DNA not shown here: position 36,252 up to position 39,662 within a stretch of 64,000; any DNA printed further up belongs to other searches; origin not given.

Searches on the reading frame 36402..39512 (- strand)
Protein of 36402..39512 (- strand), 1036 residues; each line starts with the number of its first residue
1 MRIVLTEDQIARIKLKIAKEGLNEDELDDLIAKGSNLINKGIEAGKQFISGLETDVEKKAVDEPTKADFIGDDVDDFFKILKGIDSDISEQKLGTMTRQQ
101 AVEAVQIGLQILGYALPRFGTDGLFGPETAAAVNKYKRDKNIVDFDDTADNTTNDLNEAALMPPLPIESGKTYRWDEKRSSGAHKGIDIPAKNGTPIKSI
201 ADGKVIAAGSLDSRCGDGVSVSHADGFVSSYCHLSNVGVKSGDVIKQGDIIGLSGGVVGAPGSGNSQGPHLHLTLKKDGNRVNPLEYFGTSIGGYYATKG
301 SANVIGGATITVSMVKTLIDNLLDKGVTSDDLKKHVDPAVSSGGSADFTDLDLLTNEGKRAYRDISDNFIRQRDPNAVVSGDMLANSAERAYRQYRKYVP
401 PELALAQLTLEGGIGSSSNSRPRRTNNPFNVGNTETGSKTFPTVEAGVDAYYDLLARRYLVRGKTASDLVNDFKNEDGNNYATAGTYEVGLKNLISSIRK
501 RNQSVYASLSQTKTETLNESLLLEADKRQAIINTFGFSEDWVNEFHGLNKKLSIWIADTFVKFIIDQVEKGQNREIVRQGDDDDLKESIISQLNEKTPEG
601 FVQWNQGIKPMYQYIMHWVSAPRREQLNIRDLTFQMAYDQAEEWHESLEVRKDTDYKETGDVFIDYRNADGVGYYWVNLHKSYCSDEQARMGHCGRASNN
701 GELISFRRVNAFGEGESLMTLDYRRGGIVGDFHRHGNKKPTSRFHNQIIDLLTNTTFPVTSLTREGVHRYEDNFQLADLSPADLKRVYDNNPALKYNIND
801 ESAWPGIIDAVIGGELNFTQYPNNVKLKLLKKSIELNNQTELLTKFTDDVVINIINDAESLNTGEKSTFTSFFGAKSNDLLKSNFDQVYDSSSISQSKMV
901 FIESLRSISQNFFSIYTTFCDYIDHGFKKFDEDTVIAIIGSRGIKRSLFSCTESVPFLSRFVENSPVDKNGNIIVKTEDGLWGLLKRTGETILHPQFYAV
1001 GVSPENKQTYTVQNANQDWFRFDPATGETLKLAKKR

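Call 24: search_protein_families(library=pfam, proteins=[window:36402-39512:-], max_evalue=0.001)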
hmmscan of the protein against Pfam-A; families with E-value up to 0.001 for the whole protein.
window:36402-39512:- (1036 aa): 3 families
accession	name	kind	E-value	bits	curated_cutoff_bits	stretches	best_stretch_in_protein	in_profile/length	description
PF01551.29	Peptidase_M23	-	2.1e-25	89.2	28.7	1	183-284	2-96/96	Peptidase family M23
PF01832.25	Glucosaminidase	-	1.2e-07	32.9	30.2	1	388-498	4-121/123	Mannosyl-glycoprotein endo-beta-N-acetylglucosaminidase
PF01471.23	PG_binding_1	-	6.7e-05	23.4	23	1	99-141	2-42/57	Putative peptidoglycan binding domain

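Call 54: search_dna_similar(query=window:36402-39512:-, collection=phages, mode=protein, max_rows=10, max_evalue=0.00001)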
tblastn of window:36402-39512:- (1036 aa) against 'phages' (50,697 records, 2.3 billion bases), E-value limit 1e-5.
Records with a match: 420; places in all: 426; records where one place covers at least 80% of the query: 0.
Best place of each record, by identity: <60% 420.
By first word of the organism name: Bacillus 110; Mycobacterium 76; Bacteriophage 57; Clostridium 48; Arthrobacter 26; Streptomyces 9; Microcystis 8; Cyanophage 8; Acinetobacter 7; Vibrio 7; and 26 more.
By host as written in the record: - 71; Mycobacterium smegmatis mc2 155 39; Clostridium perfringens 26; Bacillus subtilis 24; Mycobacterium smegmatis mc#155 19; Bacillus subtilis BEST7003 17; Arthrobacter globiformis B-2979 8; Microbacterium testaceum NRRL B-24232 6; and 111 more.
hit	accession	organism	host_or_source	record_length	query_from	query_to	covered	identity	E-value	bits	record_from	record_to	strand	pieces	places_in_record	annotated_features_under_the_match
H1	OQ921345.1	Bacillus phage SPbetaL5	Bacillus subtilis BEST7003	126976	181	410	22%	29.2%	6e-13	80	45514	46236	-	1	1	hypothetical protein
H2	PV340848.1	Synechococcus phage Sf-CH11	Synechococcus sp. WH8102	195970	167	357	18%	32.8%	6e-9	66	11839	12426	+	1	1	hypothetical protein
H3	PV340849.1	Synechococcus phage Sf-CH1a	Synechococcus sp. WH8102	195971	167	357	18%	32.8%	6e-9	66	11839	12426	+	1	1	hypothetical protein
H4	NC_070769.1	Arthrobacter phage MargaretKali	Arthrobacter sp. ATCC 21022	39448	182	380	19%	31.1%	1e-10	72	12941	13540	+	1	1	17: tail length tape measure protein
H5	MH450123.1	Arthrobacter phage MargaretKali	Arthrobacter sp. ATCC 21022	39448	182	380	19%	31.1%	1e-10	72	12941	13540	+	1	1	17: tape measure protein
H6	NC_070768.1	Arthrobacter phage Kumotta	Arthrobacter sp. ATCC 21022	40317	182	380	19%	31.1%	1e-10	72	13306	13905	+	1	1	17: tail length tape measure protein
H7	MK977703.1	Arthrobacter phage Kumotta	Arthrobacter sp. ATCC 21022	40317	182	380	19%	31.1%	1e-10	72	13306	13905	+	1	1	17: tape measure protein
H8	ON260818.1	Mycobacterium phage Hilltopfarm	Mycobacterium smegmatis mc#155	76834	165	368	20%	28.1%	4e-6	57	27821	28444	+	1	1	31: lysin A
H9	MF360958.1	Salicola phage SCTP-2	Salicola sp. PV4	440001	608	795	18%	28.4%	8e-9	66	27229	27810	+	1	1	31: hypothetical protein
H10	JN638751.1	Bacillus phage G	Bacillus megaterium str. ATCC 43725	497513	184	333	14%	35.3%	5e-8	64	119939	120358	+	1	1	183: gp183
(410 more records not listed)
